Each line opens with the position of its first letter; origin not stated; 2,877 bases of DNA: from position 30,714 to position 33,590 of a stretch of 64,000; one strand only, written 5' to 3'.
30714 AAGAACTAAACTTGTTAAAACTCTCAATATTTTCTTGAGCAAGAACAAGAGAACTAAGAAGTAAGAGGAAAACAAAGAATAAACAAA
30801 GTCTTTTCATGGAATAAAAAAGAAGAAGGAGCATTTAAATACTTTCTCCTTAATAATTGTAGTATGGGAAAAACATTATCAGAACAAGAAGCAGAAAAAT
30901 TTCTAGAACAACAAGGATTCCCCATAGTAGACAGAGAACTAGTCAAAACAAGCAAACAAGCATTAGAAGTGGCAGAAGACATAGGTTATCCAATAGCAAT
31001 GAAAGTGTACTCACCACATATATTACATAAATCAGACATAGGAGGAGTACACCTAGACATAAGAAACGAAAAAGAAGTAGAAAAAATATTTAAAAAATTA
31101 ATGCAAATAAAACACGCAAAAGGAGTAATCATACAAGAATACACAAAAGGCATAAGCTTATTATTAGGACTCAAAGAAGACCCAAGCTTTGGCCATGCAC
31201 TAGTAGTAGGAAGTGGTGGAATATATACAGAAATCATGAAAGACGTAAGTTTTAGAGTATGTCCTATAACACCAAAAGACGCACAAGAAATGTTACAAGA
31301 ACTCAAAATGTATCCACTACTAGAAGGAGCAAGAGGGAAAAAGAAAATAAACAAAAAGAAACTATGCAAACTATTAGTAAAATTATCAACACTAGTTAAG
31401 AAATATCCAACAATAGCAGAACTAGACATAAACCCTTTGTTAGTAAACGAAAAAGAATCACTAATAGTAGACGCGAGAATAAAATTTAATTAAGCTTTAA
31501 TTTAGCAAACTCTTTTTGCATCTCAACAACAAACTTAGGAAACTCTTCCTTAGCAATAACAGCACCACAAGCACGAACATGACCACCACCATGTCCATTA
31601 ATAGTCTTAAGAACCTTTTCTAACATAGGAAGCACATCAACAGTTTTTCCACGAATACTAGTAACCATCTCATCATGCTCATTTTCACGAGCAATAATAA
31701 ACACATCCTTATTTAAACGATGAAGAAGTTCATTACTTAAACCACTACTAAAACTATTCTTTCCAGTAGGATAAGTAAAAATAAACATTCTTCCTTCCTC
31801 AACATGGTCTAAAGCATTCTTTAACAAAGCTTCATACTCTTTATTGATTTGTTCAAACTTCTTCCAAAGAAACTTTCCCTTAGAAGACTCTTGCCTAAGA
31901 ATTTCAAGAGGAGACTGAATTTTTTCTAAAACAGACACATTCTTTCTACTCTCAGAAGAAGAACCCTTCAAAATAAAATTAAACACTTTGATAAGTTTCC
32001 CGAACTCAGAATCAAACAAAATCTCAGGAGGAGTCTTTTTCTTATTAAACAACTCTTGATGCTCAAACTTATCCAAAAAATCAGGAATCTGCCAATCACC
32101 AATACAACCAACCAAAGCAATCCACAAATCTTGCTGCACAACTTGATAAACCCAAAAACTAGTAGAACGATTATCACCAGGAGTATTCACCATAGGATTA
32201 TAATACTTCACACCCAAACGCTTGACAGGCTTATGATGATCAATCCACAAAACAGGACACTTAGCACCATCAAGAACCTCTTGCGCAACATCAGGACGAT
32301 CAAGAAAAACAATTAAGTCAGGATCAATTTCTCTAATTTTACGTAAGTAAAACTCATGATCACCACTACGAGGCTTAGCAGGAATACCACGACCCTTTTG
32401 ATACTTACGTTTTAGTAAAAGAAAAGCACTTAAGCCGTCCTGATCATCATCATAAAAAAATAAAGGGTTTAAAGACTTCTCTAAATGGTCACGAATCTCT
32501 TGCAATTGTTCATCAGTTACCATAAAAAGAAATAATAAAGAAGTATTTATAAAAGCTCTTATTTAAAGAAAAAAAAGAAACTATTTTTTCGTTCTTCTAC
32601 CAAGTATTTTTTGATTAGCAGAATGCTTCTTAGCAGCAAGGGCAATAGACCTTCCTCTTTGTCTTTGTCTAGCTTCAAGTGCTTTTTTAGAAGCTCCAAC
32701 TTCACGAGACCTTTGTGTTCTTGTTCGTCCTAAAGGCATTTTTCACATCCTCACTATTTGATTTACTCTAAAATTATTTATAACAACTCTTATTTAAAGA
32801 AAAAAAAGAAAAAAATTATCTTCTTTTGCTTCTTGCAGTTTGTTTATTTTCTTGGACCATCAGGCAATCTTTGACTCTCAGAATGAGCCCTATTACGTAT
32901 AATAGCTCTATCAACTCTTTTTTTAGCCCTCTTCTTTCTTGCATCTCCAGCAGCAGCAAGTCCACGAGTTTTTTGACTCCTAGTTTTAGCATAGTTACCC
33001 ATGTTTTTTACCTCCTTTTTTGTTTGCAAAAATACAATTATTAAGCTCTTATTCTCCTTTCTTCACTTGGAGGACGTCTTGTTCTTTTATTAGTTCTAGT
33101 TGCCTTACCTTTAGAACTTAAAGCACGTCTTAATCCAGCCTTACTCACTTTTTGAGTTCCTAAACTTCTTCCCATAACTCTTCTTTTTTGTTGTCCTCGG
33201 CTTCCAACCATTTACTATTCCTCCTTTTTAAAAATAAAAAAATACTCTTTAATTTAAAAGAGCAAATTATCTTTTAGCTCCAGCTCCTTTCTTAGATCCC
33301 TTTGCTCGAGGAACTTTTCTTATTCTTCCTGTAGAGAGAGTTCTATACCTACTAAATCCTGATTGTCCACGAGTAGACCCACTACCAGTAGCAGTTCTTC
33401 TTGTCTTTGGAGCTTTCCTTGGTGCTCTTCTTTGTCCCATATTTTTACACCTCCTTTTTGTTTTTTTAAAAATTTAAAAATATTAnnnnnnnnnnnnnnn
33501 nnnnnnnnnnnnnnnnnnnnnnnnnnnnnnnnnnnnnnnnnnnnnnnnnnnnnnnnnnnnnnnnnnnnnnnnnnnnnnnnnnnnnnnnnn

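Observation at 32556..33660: Tandem array of five paralogous genes for tiny (51-57 aa) Arg/Lys-rich proteins, each with its own promoter, strong SD and T-run terminator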

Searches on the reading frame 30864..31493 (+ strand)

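Call 9: search_protein_families(library=pfam, proteins=[window:30864-31493:+], max_evalue=0.001)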
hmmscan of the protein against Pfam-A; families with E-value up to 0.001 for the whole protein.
window:30864-31493:+ (209 aa): 1 family
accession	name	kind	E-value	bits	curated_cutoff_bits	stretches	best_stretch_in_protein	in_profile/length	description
PF13549.11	ATP-grasp_5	-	9.4e-69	231.6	27.6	1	3-207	8-220/221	ATP-grasp domain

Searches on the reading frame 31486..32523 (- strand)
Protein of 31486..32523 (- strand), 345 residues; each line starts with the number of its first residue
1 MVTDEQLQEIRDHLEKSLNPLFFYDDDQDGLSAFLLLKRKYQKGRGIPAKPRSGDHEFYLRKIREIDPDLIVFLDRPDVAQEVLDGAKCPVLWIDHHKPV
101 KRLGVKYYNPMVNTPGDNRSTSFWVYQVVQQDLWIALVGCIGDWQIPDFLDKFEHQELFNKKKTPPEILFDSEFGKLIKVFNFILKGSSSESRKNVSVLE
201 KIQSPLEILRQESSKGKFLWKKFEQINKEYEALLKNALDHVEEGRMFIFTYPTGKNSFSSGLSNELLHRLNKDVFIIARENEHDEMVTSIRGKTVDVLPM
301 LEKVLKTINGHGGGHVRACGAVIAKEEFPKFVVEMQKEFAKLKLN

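Call 9: search_protein_families(library=pfam, proteins=[window:31486-32523:-], max_evalue=0.001)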
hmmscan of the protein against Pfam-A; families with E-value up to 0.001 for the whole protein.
window:31486-32523:- (345 aa): 2 families
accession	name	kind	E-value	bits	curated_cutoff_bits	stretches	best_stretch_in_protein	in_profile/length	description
PF02272.25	DHHA1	-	1.5e-09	38.6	25.9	1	260-339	19-100/102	DHHA1 domain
PF01368.27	DHH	-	5.9e-05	23.8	28.1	1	25-130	7-103/125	DHH family, N-terminal domain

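Call 11: list_cluster_members(proteins=[window:33486-33638:-, window:33270-33440:-, window:33044-33211:-, window:32847-33002:-, window:32584-32739:-, window:31486-32523:-, window:33843-34679:+, window:36275-36844:-])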
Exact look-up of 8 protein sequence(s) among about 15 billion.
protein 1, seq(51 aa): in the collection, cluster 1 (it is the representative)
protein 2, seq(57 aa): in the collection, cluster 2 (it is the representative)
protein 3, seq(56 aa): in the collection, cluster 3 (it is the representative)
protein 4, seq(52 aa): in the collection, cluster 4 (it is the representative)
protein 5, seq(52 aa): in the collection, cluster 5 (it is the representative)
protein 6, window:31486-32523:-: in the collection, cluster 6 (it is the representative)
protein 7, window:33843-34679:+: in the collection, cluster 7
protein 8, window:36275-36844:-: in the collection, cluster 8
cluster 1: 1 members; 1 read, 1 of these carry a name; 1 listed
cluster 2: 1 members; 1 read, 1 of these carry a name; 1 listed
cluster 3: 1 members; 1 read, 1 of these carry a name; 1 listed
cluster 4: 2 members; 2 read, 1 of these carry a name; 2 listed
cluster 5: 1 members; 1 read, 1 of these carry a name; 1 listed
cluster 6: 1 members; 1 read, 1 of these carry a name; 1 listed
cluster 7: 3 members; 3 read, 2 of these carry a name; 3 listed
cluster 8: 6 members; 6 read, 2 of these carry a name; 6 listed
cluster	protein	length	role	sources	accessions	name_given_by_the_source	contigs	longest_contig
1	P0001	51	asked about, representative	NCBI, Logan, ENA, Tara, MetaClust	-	strand:+ start:47147 stop:47302 length:156 start_codon:yes stop_codon:yes ... | TARA_039_MES_0.1-0.22_C6856675_1_gene389398 "" ""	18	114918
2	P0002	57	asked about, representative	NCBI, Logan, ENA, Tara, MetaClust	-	strand:+ start:47345 stop:47518 length:174 start_codon:yes stop_codon:yes ... | TARA_039_MES_0.1-0.22_C6856675_1_gene389399 "" ""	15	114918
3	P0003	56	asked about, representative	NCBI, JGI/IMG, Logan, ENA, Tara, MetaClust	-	strand:+ start:47574 stop:47744 length:171 start_codon:yes stop_codon:yes ... | TARA_039_MES_0.1-0.22_C6856675_1_gene389400 "" ""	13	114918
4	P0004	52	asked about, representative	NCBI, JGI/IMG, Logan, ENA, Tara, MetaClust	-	strand:+ start:47783 stop:47941 length:159 start_codon:yes stop_codon:yes ... | TARA_039_MES_0.1-0.22_C6856675_1_gene389401 "" ""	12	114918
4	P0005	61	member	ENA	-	-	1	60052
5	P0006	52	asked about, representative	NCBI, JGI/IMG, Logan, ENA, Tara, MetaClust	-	strand:+ start:48046 stop:48204 length:159 start_codon:yes stop_codon:yes ... | TARA_039_MES_0.1-0.22_C6856675_1_gene389402 "" ""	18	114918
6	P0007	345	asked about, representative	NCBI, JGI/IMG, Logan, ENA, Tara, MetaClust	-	strand:+ start:48262 stop:49299 length:1038 start_codon:yes stop_codon:yes ... | TARA_037_MES_0.1-0.22_scaffold334233_1_gene413518 "" ""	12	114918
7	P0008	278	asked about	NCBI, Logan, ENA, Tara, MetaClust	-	strand:- start:46106 stop:46942 length:837 start_codon:yes stop_codon:yes ... | TARA_039_MES_0.1-0.22_C6896939_1_gene413743 "" ""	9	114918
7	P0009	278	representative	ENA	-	-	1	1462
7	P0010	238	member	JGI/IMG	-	uncharacterized membrane protein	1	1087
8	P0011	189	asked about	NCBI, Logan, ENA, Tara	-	strand:+ start:43941 stop:44510 length:570 start_codon:yes stop_codon:yes ...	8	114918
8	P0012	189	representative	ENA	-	-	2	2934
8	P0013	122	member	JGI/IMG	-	large subunit ribosomal protein L15e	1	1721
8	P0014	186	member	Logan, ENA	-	-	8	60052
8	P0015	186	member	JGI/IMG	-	-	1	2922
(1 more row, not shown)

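Call 71: search_protein_families(library=ncbifam, proteins=[window:31486-32523:-], max_evalue=0.001)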
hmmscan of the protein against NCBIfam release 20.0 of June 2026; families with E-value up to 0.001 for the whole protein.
window:31486-32523:- (345 aa): 3 families
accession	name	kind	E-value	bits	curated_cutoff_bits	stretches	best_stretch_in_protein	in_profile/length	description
TIGR00644.1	recJ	equivalog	8.8e-11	40.8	396.9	1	217-342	292-425/546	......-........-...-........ exonuclease RecJ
NF053576.1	RecJ_archaeal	equivalog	2.8e-10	39.6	360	1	270-337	373-447/452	RecJ family nuclease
NF040701.1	RecJ_Meth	equivalog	2.4e-06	26.6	550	1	296-334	407-444/449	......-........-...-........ exonuclease RecJ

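Call 72: search_protein_families(library=padloc, proteins=[P0001, P0002, P0003, P0004, P0006, window:31486-32523:-], max_evalue=0.01)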
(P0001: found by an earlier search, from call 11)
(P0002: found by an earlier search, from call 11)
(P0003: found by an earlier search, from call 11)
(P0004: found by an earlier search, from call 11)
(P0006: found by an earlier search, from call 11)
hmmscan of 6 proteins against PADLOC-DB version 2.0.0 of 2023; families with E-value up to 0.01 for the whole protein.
P0001 (51 aa): 0 families

P0002 (57 aa): 0 families

P0003 (56 aa): 0 families

P0004 (52 aa): 0 families

P0006 (52 aa): 0 families

window:31486-32523:- (345 aa): 0 families

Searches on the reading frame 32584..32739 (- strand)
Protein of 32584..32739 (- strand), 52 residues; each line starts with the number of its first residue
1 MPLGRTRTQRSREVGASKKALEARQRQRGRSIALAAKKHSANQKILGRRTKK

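Call 7: search_protein_families(library=pfam, proteins=[window:32584-32739:-], max_evalue=10)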
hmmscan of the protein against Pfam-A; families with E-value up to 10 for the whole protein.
seq(52 aa): 0 families

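Call 8: search_protein_families(library=ncbifam, proteins=[window:32584-32739:-], max_evalue=10)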
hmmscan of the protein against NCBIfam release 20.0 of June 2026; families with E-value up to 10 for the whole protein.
seq(52 aa): 0 families

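Call 40: search_protein_families(library=phrogs, proteins=[window:32584-32739:-], max_evalue=1)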
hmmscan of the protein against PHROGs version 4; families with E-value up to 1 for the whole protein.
seq(52 aa): 2 families
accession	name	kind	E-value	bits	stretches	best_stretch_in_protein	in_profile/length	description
phrog_19922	-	unknown function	0.064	14.8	1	6-47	16-57/85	-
phrog_17260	-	unknown function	0.23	12.3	1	5-37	67-99/158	-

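Call 41: search_solved_structures(query=window:32584-32739:-, max_evalue=10)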
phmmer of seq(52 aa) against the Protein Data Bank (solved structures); distinct sequences matched with E-value up to 10: 0.

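Call 64: search_protein_families(library=pfam, alignment_id=A4, max_evalue=10)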
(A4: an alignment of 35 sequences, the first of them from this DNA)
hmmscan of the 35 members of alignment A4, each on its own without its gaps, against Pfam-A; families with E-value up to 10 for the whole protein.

A. member 1, seq(52 aa): 0 families

B. families by the number of members that match (of 35 scanned): 7 families
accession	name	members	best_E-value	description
PF21925.1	XRCC4_C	1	0.027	XRCC4 C-terminal region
PF03730.19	Ku_C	1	0.055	Ku70/Ku80 C-terminal arm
PF17327.7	AHL_synthase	1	0.12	Acyl homoserine lactone synthase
PF22132.1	TilS-like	1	0.14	TilS-like substrate binding domain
PF13450.12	NAD_binding_8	1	0.15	NAD(P)-binding Rossmann-like domain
PF24534.1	HMA_PCA1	1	0.17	PCA1 HMA heavy metal-associated domain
PF08188.16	Protamine_3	1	2.5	Spermatozal protamine family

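Call 72: search_protein_families(library=padloc, proteins=[P0001, P0002, P0003, P0004, P0006], max_evalue=0.01)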
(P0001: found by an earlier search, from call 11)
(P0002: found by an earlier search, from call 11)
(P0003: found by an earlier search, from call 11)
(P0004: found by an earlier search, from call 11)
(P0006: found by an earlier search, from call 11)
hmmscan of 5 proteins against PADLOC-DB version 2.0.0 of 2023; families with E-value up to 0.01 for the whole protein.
P0001 (51 aa): 0 families

P0002 (57 aa): 0 families

P0003 (56 aa): 0 families

P0004 (52 aa): 0 families

P0006 (52 aa): 0 families

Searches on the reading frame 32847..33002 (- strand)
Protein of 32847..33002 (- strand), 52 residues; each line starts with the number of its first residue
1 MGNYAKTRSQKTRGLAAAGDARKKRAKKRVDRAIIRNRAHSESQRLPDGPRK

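Call 7: search_protein_families(library=pfam, proteins=[window:32847-33002:-], max_evalue=10)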
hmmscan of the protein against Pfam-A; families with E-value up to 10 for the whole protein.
seq(52 aa): 0 families

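Call 8: search_protein_families(library=ncbifam, proteins=[window:32847-33002:-], max_evalue=10)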
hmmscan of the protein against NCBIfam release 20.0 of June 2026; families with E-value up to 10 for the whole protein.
seq(52 aa): 0 families

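Call 40: search_protein_families(library=phrogs, proteins=[window:32847-33002:-], max_evalue=1)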
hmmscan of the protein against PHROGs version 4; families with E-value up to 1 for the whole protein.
seq(52 aa): 1 family
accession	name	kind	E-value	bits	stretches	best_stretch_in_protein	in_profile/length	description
phrog_10833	-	unknown function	0.018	16.1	1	5-41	54-89/97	-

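Call 42: search_solved_structures(query=window:32847-33002:-, max_evalue=10)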
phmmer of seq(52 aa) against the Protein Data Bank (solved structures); distinct sequences matched with E-value up to 10: 0.

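Call 72: search_protein_families(library=padloc, proteins=[P0001, P0002, P0003, P0004, P0006], max_evalue=0.01)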
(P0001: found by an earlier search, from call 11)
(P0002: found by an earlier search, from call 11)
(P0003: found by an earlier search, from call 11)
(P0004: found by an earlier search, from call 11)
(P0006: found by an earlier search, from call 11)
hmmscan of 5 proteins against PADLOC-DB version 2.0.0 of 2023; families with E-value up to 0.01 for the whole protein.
P0001 (51 aa): 0 families

P0002 (57 aa): 0 families

P0003 (56 aa): 0 families

P0004 (52 aa): 0 families

P0006 (52 aa): 0 families

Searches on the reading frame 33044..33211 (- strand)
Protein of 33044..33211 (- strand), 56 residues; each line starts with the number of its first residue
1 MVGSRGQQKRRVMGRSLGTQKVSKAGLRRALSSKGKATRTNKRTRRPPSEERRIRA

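Call 7: search_protein_families(library=pfam, proteins=[window:33044-33211:-], max_evalue=10)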
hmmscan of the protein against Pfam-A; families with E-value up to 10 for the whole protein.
seq(56 aa): 1 family
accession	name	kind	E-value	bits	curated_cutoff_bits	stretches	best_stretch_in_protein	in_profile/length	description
PF22132.1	TilS-like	-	0.14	12.1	30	1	9-39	20-50/66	TilS-like substrate binding domain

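Call 8: search_protein_families(library=ncbifam, proteins=[window:33044-33211:-], max_evalue=10)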
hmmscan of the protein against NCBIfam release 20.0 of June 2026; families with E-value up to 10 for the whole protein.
seq(56 aa): 0 families

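Call 40: search_protein_families(library=phrogs, proteins=[window:33044-33211:-], max_evalue=1)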
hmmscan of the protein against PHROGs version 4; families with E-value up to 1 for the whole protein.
seq(56 aa): 2 families
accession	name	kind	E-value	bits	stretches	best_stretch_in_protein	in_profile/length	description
phrog_22184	-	unknown function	0.17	12.4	1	26-51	163-188/254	-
phrog_32392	-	unknown function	0.24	12.7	1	14-43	25-54/70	-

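Call 72: search_protein_families(library=padloc, proteins=[P0001, P0002, P0003, P0004, P0006], max_evalue=0.01)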
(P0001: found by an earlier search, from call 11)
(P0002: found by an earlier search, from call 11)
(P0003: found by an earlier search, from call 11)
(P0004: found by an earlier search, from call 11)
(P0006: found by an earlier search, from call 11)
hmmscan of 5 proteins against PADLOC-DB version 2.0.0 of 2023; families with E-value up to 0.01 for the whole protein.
P0001 (51 aa): 0 families

P0002 (57 aa): 0 families

P0003 (56 aa): 0 families

P0004 (52 aa): 0 families

P0006 (52 aa): 0 families

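Call 75: search_solved_structures(query=window:33044-33211:-, max_evalue=10)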
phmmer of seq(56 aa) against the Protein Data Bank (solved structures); distinct sequences matched with E-value up to 10: 3.
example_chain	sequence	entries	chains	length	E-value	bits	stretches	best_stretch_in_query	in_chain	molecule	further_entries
4x62_M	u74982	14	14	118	0.51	14.6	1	28-49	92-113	30S ribosomal protein S13 | RIBOSOMAL PROTEIN S13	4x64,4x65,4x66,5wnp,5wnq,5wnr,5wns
4v7p_AM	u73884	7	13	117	0.51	14.6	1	28-49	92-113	30S ribosomal protein S13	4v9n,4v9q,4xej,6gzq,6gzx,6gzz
4v83_AM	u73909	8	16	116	0.64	14.2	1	28-49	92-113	30S ribosomal protein S13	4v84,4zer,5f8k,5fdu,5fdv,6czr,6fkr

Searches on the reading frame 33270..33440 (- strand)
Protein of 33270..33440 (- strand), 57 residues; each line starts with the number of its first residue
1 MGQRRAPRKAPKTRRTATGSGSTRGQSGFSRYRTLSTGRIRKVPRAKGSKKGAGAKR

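Call 7: search_protein_families(library=pfam, proteins=[window:33270-33440:-], max_evalue=10)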
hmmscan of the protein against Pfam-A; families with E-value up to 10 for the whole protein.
seq(57 aa): 0 families

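Call 8: search_protein_families(library=ncbifam, proteins=[window:33270-33440:-], max_evalue=10)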
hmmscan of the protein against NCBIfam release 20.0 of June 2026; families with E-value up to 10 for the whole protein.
seq(57 aa): 0 families

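Call 40: search_protein_families(library=phrogs, proteins=[window:33270-33440:-], max_evalue=1)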
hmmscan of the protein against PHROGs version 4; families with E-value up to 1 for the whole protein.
seq(57 aa): 1 family
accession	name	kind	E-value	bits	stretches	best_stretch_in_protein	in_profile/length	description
phrog_17514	-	unknown function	0.075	14.2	1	16-41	26-51/57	-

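Call 43: search_solved_structures(query=window:33270-33440:-, max_evalue=10)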
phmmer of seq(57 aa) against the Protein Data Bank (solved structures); distinct sequences matched with E-value up to 10: 0.

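Call 72: search_protein_families(library=padloc, proteins=[P0001, P0002, P0003, P0004, P0006], max_evalue=0.01)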
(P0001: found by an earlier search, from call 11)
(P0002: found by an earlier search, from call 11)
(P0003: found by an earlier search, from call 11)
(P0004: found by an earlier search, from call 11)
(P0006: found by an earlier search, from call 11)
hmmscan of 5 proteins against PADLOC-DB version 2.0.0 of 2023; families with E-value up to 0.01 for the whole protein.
P0001 (51 aa): 0 families

P0002 (57 aa): 0 families

P0003 (56 aa): 0 families

P0004 (52 aa): 0 families

P0006 (52 aa): 0 families
